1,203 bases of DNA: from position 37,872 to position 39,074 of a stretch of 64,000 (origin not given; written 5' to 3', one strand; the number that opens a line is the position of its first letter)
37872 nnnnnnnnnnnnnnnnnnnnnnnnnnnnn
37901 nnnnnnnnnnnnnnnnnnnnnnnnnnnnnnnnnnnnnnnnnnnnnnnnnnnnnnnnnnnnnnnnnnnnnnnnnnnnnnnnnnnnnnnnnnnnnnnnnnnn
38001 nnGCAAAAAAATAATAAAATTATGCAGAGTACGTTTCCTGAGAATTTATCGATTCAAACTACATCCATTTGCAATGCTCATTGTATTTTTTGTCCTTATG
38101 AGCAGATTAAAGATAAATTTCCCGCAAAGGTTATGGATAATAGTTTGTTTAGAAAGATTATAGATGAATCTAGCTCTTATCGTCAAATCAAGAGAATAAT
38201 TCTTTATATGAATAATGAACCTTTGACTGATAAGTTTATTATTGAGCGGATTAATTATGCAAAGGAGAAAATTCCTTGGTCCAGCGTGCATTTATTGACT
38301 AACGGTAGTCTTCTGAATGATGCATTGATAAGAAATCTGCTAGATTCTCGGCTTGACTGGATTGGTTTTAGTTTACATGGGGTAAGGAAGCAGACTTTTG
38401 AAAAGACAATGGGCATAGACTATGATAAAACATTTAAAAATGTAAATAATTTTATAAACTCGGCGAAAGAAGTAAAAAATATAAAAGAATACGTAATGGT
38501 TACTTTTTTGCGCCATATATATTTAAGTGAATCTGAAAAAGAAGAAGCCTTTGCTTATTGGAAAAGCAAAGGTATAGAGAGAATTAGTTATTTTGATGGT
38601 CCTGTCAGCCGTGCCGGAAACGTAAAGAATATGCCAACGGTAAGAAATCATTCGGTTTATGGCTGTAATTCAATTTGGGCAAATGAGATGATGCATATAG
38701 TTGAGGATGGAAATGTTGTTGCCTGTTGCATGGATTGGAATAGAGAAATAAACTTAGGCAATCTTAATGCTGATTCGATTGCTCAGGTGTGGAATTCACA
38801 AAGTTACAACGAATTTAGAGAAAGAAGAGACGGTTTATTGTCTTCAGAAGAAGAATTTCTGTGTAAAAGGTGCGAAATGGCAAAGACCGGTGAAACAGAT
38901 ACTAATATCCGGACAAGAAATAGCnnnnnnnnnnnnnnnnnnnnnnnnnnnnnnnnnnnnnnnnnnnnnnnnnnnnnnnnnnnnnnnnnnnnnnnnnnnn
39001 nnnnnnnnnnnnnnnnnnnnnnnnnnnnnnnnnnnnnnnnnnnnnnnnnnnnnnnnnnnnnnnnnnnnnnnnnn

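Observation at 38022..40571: Single polypeptide fusing an SPASM-type rSAM to a B12-dependent rSAM, membrane-anchored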

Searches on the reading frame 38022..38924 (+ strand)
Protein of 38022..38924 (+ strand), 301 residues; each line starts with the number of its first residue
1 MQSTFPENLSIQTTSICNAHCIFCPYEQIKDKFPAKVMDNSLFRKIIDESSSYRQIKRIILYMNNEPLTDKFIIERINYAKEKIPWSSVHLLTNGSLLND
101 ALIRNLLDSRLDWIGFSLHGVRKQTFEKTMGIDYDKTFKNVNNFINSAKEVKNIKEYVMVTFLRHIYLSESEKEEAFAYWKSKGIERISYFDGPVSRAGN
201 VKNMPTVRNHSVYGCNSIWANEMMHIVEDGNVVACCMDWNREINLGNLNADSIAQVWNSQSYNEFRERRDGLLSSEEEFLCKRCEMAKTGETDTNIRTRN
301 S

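Call 18: search_solved_structures(query=window:38022-38924:+, max_evalue=1, show_alignments=2)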
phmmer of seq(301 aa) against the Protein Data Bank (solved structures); distinct sequences matched with E-value up to 1: 16.
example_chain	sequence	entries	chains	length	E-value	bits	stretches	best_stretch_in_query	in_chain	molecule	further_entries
4m7s_A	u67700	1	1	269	5.8e-14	55.2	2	9-126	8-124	BtrN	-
4m7t_A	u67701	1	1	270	6.3e-14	55.1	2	9-126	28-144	BtrN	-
6b4c_A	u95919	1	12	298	0.0056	19.2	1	8-104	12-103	Viperin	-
9dgw_A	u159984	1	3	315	0.0059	19.1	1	6-104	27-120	Radical SAM core domain-containing protein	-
9dfw_A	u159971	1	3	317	0.0066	19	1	6-104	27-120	Radical SAM core domain-containing protein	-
7n7i_A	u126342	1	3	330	0.007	18.8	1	8-104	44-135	Viperin-like enzyme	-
9dfu_A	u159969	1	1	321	0.0082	18.6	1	5-106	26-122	Radical SAM core domain-containing protein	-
9dfn_A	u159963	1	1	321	0.016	17.7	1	10-106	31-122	Radical SAM core domain-containing protein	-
7n7h_A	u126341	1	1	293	0.03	16.8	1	4-122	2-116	VIPERIN-LIKE ENZYME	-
1uwi_A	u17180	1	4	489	0.13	14.7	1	60-119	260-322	BETA-GALACTOSIDASE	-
1gow_A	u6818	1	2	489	0.14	14.6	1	60-119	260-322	BETA-GLYCOSIDASE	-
1uwq_A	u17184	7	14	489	0.14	14.6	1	60-119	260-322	BETA-GALACTOSIDASE | BETA-GLUCOSIDASE A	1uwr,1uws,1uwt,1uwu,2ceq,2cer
4eam_A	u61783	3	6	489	0.14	14.6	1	60-119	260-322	Beta-galactosidase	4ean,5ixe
5i3d_A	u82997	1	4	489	0.14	14.5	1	60-119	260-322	Beta-galactosidase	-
6y1x_A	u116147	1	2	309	0.15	14.5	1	15-102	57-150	Radical SAM domain protein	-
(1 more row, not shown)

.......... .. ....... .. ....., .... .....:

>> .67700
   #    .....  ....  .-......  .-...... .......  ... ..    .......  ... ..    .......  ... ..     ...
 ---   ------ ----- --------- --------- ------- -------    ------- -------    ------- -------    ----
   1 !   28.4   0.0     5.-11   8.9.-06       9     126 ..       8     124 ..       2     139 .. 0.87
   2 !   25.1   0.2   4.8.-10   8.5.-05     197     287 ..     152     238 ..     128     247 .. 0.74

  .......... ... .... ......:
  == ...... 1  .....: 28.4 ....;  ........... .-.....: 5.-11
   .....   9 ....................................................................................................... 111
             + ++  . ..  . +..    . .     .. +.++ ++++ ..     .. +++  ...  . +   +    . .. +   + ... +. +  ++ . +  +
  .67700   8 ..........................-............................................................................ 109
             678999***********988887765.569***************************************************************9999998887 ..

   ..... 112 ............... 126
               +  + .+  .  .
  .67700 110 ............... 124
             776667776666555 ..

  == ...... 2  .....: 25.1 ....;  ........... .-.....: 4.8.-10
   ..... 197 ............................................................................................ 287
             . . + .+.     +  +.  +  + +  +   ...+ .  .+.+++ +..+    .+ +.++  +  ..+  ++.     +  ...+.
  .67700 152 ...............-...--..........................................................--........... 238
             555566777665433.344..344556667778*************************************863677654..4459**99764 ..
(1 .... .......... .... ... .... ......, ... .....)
